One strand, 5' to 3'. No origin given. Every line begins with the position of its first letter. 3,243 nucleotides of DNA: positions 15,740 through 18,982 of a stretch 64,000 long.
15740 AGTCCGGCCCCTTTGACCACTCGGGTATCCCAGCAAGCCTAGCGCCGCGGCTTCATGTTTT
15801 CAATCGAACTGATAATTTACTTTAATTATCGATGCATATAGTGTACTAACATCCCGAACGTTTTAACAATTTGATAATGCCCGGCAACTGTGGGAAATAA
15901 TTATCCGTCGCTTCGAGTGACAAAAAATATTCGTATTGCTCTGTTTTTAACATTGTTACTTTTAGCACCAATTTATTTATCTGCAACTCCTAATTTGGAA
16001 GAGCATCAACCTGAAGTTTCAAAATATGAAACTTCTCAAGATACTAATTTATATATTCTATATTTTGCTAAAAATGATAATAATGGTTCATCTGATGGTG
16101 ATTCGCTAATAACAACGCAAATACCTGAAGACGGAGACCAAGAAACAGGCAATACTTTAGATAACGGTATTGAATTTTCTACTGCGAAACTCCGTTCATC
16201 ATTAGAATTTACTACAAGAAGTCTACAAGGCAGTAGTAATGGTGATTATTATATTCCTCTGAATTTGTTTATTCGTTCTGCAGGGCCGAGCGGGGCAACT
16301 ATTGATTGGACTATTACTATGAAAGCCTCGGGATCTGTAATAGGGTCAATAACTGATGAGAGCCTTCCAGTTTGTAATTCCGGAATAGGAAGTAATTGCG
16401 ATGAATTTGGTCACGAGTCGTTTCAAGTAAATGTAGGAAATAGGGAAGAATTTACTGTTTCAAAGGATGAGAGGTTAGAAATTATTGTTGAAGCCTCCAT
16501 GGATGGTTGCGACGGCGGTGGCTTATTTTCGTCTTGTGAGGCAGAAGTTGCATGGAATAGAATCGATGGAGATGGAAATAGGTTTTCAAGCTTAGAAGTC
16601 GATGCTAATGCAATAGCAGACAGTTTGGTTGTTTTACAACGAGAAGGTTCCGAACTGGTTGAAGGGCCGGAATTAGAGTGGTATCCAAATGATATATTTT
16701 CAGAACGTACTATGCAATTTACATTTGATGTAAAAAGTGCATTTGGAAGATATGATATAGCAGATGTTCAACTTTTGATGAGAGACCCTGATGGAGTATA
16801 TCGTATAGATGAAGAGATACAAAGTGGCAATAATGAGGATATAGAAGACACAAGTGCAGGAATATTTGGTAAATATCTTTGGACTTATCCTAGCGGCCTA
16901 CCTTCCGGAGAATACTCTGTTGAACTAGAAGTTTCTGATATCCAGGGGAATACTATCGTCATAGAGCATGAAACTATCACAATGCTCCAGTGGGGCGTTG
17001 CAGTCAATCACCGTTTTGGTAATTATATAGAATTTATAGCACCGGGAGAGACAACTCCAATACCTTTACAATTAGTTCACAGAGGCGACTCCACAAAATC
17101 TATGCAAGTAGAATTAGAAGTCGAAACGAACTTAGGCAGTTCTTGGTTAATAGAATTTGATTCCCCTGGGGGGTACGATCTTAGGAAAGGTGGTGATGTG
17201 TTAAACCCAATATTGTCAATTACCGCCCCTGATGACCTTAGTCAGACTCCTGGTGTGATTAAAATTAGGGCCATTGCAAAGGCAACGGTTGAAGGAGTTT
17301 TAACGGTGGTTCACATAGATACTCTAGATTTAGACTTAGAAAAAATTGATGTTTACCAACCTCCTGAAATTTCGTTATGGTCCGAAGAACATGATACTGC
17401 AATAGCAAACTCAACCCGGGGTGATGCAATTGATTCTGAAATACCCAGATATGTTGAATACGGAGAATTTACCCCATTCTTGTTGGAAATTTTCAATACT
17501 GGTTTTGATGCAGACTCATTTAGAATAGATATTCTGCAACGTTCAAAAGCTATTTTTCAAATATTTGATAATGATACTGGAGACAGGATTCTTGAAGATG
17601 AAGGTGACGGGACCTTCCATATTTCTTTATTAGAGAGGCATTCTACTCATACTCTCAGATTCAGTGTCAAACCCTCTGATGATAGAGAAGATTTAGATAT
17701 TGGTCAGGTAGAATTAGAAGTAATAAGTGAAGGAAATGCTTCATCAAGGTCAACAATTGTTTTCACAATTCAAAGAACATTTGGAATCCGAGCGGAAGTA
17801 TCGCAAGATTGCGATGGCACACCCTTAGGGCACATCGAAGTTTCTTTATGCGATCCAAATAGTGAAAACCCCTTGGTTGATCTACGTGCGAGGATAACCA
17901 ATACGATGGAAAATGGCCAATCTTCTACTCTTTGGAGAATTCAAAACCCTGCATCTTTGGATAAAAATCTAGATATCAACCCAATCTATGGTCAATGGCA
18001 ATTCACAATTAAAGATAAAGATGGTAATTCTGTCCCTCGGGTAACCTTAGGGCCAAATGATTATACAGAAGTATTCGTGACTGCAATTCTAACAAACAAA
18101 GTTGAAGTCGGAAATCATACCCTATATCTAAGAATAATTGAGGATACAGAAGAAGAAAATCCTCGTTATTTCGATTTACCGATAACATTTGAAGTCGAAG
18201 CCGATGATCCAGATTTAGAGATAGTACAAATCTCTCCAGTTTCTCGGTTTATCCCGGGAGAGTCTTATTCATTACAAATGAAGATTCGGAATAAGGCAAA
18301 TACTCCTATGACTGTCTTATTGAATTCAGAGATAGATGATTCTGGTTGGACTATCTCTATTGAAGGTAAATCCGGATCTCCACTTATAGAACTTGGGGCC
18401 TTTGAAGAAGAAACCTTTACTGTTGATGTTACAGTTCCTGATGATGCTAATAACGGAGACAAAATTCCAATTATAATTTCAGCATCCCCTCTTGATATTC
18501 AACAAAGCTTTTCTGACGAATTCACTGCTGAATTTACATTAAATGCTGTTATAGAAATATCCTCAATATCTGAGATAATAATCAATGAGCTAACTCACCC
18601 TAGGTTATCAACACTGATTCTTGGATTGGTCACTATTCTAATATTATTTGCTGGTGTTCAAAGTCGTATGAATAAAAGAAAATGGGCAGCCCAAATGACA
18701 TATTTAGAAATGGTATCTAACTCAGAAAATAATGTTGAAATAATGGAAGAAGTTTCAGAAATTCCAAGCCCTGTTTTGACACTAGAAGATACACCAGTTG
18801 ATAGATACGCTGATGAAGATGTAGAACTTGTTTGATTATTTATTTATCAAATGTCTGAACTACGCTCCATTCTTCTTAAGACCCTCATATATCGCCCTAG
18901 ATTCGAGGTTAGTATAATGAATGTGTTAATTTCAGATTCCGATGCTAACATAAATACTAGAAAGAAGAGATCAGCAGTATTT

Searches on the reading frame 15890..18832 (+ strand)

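Call 8: search_protein_families(library=pfam, proteins=[window:15890-18832:+], max_evalue=0.01)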
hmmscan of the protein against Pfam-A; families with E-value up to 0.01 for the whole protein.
window:15890-18832:+ (981 aa): 3 families
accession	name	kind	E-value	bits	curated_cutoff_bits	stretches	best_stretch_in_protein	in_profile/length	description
PF11614.14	FixG_C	-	1.1e-05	26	25.6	1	796-882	36-116/119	IG-like fold at C-terminal of FixG, putative oxidoreductase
PF10633.15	NPCBM_assoc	-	0.0014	19.2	24.4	0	790-858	4-69/78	NPCBM-associated, NEW3 domain of alpha-galactosidase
PF23619.1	Ig_VWA7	-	0.0053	17.4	27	0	779-869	4-88/104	VWA7 Ig-like domain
